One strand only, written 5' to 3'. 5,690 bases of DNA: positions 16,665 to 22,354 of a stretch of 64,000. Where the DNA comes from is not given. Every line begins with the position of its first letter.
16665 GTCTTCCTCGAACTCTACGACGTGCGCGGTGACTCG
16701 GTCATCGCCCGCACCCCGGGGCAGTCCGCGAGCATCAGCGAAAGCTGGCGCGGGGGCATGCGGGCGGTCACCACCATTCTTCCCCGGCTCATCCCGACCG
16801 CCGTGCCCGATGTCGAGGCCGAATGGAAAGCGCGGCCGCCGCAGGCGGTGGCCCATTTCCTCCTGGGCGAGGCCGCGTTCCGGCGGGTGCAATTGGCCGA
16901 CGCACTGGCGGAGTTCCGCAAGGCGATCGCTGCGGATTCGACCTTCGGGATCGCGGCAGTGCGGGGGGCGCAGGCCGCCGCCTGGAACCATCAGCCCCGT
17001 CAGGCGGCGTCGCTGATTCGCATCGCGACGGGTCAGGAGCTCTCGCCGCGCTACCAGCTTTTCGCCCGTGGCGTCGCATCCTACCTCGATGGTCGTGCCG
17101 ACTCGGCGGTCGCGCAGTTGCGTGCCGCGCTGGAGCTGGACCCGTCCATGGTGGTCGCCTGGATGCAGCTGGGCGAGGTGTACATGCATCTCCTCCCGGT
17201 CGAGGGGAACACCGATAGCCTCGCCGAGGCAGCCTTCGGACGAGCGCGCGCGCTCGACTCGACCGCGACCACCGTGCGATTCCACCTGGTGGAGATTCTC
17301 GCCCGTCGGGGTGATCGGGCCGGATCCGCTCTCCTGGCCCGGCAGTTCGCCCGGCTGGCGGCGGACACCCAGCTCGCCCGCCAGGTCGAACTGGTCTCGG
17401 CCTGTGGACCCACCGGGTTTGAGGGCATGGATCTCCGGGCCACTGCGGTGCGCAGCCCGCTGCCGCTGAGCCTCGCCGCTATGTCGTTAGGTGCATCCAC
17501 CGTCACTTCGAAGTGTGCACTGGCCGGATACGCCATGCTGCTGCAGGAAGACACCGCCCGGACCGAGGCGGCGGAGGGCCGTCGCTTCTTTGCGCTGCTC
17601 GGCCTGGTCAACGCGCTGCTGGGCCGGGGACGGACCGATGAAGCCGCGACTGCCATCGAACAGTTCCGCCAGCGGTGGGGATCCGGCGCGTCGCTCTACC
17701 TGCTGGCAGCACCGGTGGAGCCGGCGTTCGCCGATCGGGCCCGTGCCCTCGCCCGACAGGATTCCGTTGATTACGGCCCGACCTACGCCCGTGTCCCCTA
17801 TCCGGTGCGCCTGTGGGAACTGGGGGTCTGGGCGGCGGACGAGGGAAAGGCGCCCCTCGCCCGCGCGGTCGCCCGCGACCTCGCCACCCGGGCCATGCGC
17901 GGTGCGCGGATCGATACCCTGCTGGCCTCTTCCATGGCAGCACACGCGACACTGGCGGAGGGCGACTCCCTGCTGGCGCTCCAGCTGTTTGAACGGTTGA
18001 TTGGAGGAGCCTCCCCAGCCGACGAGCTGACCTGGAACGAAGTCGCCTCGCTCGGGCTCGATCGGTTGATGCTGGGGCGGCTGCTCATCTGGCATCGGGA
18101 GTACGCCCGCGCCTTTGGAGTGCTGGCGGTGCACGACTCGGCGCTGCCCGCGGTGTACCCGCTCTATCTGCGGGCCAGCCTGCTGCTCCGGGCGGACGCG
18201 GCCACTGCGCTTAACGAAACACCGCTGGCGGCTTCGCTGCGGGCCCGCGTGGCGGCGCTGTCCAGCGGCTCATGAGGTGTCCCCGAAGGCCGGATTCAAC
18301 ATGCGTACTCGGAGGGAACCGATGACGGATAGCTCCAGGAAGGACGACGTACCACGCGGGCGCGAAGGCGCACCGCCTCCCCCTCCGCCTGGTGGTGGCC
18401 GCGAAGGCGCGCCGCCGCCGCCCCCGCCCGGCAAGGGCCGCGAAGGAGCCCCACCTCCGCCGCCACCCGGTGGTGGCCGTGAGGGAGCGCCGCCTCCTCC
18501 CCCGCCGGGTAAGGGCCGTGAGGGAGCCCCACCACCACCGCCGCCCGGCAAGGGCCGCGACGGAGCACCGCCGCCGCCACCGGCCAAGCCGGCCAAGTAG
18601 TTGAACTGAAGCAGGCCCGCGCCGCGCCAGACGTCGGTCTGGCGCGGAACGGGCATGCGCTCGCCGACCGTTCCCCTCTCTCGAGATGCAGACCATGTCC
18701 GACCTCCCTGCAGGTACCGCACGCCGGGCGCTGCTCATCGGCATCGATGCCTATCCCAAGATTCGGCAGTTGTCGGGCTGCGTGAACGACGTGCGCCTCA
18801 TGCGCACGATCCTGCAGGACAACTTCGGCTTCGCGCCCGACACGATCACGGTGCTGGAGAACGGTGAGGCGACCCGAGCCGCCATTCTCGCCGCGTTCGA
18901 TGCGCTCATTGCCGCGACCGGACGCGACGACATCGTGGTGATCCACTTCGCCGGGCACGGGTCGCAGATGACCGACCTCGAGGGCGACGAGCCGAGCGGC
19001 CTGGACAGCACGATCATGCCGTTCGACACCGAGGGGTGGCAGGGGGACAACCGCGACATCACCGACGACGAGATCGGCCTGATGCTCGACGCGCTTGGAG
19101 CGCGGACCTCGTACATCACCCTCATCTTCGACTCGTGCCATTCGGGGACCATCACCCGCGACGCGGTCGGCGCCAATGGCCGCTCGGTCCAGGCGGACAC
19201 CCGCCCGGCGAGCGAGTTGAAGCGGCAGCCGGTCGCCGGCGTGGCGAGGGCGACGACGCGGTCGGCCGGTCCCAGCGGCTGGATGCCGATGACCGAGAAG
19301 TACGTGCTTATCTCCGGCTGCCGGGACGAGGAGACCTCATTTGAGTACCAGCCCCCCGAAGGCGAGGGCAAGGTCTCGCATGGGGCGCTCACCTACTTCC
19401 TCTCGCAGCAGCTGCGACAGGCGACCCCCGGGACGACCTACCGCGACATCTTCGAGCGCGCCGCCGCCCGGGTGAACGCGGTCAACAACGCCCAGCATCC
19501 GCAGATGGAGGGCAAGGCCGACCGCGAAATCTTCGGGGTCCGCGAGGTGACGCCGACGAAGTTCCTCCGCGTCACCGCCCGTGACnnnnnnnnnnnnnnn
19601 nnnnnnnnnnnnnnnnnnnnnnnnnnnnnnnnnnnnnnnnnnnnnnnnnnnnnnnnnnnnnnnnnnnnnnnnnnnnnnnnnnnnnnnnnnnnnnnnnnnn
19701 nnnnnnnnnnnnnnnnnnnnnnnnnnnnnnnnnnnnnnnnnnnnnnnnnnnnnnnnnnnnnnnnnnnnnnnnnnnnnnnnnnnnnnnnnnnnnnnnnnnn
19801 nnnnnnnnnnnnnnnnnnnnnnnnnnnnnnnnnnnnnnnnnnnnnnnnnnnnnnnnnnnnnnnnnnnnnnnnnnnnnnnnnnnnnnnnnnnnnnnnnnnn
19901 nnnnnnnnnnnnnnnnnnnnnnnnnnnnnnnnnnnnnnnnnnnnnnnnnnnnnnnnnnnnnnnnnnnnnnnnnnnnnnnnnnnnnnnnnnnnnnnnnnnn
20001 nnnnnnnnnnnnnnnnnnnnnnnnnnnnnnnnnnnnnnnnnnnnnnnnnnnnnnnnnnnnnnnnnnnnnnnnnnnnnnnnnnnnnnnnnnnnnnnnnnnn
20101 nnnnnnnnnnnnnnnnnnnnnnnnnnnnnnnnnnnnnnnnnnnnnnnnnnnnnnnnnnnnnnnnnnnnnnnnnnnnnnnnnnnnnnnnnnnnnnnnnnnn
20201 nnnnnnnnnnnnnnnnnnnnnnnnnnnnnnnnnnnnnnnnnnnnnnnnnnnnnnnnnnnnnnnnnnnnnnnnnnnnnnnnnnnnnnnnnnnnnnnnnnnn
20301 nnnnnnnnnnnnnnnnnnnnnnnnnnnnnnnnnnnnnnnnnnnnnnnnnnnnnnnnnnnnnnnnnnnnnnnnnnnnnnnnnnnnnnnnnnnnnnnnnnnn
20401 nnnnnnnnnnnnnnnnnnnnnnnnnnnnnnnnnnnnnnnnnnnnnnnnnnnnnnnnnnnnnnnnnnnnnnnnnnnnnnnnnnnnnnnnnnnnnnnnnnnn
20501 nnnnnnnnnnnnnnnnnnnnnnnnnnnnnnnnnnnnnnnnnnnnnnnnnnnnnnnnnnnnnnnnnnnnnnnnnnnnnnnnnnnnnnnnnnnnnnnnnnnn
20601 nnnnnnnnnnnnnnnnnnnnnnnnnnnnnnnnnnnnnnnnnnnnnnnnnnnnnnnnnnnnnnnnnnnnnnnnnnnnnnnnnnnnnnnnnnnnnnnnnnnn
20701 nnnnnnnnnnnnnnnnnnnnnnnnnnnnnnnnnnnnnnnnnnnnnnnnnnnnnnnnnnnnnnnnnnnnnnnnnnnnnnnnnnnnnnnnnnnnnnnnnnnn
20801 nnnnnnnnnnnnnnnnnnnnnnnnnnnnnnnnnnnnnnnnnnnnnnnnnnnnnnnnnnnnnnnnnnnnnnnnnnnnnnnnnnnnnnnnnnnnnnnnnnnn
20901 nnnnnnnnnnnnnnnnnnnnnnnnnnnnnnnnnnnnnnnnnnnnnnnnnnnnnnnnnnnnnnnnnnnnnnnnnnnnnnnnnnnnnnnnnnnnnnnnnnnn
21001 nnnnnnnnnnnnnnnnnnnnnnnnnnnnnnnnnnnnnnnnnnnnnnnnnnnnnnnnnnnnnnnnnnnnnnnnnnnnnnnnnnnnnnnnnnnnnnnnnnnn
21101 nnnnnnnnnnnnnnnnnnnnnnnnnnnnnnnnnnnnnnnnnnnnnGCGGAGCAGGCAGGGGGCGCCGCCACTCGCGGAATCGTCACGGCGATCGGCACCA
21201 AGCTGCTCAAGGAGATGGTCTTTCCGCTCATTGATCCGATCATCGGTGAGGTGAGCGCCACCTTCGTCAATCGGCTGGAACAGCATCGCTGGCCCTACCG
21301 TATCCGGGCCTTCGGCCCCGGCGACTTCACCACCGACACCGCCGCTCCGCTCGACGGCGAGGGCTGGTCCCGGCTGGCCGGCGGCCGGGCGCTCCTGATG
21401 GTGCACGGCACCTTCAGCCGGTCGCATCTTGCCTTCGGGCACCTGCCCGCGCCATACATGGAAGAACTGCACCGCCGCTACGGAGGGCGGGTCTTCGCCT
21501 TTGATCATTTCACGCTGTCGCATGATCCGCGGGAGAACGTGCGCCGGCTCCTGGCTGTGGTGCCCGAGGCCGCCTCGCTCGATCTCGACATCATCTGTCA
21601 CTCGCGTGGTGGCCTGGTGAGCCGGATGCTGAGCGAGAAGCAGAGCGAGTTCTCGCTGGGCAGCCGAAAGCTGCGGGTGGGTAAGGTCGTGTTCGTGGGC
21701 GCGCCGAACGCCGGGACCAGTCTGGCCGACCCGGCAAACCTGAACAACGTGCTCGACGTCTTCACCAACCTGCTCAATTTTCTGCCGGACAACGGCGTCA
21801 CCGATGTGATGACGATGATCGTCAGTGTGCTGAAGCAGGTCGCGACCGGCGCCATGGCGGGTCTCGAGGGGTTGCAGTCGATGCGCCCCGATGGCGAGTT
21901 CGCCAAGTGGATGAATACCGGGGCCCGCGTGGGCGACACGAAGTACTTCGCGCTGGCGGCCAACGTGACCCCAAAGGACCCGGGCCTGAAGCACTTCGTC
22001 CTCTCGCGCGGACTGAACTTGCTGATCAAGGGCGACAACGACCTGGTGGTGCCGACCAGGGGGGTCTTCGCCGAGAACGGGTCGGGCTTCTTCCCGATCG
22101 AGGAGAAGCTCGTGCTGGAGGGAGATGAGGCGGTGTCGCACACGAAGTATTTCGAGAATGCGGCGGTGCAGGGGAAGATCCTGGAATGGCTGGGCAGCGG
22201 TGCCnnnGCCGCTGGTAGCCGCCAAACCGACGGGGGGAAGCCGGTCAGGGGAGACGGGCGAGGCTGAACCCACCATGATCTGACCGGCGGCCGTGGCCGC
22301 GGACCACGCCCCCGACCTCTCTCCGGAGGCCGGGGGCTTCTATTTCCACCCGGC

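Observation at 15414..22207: Candidate three-gene module: membrane Ser/Thr kinase (TPR-like sensor), polyproline miniprotein, caspase/hydrolase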

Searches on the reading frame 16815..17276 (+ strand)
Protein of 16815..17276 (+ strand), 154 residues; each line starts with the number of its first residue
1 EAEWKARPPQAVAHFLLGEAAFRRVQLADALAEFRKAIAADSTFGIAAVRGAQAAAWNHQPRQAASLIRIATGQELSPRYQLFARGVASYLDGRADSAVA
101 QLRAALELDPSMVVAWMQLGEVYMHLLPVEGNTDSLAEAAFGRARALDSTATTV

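Call 35: find_related_loci(query=A2, collection=metagenome_contigs, flank=9000)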
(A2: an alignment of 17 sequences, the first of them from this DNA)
Query A2 (154 aa) in metagenome_contigs; peptide patterns used: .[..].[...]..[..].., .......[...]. (x = any residue, [..] = any of these).
520 stretches matched a pattern; 103 encode a relative of the query (tblastn E <= 1e-3); the best 80 are kept; 80 distinct loci.
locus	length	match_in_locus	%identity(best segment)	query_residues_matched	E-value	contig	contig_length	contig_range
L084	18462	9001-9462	94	1-154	1e-85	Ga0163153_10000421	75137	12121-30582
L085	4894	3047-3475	76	1-143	6e-71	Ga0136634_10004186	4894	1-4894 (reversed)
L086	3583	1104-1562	75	1-153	3e-71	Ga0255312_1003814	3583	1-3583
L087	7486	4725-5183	75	1-153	4e-71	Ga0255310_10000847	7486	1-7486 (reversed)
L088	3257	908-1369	71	1-154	3e-62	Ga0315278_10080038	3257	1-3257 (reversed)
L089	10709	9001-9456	75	1-152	3e-61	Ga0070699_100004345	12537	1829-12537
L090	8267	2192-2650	67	2-154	8e-61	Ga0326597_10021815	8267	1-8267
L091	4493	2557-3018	64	1-154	6e-61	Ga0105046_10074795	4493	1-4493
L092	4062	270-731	69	1-154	1e-60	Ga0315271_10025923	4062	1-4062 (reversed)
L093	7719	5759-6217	65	2-154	1e-60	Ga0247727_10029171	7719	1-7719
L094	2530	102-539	69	6-151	1e-60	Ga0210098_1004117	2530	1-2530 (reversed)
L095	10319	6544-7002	65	2-154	9e-60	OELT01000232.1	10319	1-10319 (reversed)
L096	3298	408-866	64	2-154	8e-59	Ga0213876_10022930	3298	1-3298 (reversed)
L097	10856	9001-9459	65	2-154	7e-59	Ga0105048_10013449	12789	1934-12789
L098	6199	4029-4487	65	2-154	7e-59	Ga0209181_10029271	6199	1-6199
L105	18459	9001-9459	63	2-154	1e-56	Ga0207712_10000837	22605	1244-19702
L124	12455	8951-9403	56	4-154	3e-50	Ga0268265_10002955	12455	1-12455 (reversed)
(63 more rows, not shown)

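Call 75: search_protein_families(library=pfam, proteins=[L092:2152-3744:+, L124:5144-6103:+], max_evalue=0.001)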
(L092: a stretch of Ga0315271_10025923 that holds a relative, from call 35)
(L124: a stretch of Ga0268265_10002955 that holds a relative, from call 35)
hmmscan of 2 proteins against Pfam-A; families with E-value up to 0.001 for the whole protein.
L092:2152-3744:+ (530 aa): 4 families
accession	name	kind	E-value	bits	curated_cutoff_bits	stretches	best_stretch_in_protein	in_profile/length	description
PF13424.12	TPR_12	-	1.6e-13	51.1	30.1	2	399-457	17-74/77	Tetratricopeptide repeat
PF07719.23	TPR_2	-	5e-09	36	27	0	334-364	1-31/34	Tetratricopeptide repeat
PF00515.34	TPR_1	-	2.6e-06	27.4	27.8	0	249-277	1-29/34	Tetratricopeptide repeat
PF10516.15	SHNi-TPR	-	0.00065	19.6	21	0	347-369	14-36/38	SHNi-TPR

L124:5144-6103:+ (319 aa): 1 family
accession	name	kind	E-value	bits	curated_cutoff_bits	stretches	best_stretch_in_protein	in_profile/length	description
PF00656.27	Peptidase_C14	-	1e-14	55.2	21.4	1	3-187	1-197/233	Caspase domain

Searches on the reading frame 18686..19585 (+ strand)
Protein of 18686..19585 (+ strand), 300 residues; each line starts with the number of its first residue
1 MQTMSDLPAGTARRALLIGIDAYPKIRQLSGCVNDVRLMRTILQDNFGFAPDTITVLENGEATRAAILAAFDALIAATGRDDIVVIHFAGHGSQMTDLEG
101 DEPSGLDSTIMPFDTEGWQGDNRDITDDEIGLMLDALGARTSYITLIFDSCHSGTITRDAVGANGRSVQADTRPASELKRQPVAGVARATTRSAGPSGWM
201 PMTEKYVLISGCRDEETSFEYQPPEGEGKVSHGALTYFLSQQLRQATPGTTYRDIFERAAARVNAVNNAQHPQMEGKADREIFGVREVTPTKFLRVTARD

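Call 66: search_solved_structures(query=window:18686-19585:+, max_evalue=0.001, show_alignments=3)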
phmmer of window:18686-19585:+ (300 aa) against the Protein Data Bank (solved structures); distinct sequences matched with E-value up to 0.001: 11.
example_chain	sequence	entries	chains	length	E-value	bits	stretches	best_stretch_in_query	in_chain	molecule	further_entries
6w8s_A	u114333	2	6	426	1.3e-23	86.7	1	13-177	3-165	Metacaspase-4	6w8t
4f6o_A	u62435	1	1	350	2.2e-22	82.7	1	12-157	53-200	Metacaspase-1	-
6w8r_A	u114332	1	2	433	2.6e-22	82.4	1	13-177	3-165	Metacaspase-4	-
4f6p_A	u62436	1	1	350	4e-21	78.6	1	12-157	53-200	Metacaspase-1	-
7qp0_A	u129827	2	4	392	7.8e-19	71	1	12-157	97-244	Metacaspase-1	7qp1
8a53_A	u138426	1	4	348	1e-15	60.8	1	12-183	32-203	Metacaspase-9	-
9n3d_A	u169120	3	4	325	2e-15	59.8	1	13-183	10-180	Metacaspase-9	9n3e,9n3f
3bij_A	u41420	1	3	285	1.3e-14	57.2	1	28-179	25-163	Uncharacterized protein GSU0716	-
4afr_A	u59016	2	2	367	1.6e-12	50.3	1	6-157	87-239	METACASPASE | METACASPASE MCA2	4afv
4afp_A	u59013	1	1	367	4.2e-12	49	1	6-157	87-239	METACASPASE MCA2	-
4af8_A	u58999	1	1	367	4.5e-12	48.8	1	6-157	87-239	METACASPASE MCA2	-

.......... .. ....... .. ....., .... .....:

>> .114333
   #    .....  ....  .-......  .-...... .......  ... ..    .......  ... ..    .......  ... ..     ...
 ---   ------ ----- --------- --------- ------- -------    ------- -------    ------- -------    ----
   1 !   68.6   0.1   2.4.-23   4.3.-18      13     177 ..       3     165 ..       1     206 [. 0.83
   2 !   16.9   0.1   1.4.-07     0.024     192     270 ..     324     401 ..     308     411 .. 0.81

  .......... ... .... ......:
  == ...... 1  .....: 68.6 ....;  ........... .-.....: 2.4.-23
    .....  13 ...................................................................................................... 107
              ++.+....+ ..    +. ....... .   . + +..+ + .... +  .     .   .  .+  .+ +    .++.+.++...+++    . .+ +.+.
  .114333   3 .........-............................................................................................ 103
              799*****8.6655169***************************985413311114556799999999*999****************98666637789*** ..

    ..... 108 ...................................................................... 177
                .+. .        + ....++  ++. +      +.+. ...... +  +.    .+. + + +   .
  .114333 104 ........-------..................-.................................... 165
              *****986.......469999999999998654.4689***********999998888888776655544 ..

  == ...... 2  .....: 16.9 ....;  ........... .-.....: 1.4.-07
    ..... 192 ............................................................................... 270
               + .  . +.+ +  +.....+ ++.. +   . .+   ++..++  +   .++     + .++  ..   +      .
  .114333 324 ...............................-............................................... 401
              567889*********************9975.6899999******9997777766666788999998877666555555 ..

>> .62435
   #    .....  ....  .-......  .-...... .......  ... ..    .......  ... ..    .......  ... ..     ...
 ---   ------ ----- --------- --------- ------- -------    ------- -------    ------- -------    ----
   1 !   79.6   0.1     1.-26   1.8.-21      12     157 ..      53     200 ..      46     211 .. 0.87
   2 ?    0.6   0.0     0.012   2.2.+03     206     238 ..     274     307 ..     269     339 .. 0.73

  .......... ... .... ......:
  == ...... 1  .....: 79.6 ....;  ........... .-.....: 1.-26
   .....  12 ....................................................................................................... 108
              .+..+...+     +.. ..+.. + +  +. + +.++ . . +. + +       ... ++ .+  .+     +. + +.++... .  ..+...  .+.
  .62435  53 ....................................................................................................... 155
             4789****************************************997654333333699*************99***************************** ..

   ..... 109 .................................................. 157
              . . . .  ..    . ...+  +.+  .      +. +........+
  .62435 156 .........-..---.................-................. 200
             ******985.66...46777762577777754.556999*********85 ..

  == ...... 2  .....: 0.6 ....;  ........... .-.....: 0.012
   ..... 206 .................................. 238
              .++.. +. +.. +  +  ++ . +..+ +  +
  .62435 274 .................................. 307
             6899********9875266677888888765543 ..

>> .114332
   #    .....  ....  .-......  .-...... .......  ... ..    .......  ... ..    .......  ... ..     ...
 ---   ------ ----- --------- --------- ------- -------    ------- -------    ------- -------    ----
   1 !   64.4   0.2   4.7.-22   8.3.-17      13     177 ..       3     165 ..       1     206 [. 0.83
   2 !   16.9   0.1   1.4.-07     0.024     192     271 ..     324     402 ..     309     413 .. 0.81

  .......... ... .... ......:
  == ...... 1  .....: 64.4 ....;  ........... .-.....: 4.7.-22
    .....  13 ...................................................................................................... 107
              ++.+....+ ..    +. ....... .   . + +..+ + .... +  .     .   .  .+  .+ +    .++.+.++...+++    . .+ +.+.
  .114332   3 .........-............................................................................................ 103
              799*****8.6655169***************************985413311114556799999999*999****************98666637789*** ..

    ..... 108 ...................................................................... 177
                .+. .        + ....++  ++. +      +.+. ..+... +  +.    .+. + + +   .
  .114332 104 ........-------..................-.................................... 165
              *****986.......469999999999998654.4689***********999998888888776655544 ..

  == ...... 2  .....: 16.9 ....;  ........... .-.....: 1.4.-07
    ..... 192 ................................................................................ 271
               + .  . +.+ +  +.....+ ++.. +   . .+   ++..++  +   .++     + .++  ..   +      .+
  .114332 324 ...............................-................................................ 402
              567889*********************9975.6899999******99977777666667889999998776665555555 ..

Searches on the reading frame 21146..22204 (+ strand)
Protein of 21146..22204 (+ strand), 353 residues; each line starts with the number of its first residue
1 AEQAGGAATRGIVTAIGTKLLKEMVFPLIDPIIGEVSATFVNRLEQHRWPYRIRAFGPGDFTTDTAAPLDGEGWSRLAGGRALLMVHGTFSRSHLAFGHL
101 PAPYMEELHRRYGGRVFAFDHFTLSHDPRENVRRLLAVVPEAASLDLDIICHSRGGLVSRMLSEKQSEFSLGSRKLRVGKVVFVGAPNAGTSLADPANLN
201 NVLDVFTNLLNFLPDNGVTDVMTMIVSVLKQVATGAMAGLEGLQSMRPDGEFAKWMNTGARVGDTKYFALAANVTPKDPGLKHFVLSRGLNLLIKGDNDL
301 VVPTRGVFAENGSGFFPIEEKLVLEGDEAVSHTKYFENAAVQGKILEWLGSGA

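Call 67: search_solved_structures(query=window:21146-22204:+, max_evalue=1, show_alignments=2)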
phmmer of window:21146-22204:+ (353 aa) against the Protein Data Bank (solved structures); distinct sequences matched with E-value up to 1: 4.
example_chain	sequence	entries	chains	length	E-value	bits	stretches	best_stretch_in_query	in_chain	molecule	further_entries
1pja_A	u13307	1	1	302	0.024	17.1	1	79-166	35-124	Palmitoyl-protein thioesterase 2 precursor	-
4axi_A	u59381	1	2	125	0.089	15.2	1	126-213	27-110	ETHANOLAMINE CARBOXYSOME STRUCTURAL PROTEIN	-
6n2f_A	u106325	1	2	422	0.28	13.6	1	236-304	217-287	Diaminopimelate decarboxylase 2, chloroplastic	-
6n2a_A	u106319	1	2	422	0.28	13.6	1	236-304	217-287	Diaminopimelate decarboxylase 1, chloroplastic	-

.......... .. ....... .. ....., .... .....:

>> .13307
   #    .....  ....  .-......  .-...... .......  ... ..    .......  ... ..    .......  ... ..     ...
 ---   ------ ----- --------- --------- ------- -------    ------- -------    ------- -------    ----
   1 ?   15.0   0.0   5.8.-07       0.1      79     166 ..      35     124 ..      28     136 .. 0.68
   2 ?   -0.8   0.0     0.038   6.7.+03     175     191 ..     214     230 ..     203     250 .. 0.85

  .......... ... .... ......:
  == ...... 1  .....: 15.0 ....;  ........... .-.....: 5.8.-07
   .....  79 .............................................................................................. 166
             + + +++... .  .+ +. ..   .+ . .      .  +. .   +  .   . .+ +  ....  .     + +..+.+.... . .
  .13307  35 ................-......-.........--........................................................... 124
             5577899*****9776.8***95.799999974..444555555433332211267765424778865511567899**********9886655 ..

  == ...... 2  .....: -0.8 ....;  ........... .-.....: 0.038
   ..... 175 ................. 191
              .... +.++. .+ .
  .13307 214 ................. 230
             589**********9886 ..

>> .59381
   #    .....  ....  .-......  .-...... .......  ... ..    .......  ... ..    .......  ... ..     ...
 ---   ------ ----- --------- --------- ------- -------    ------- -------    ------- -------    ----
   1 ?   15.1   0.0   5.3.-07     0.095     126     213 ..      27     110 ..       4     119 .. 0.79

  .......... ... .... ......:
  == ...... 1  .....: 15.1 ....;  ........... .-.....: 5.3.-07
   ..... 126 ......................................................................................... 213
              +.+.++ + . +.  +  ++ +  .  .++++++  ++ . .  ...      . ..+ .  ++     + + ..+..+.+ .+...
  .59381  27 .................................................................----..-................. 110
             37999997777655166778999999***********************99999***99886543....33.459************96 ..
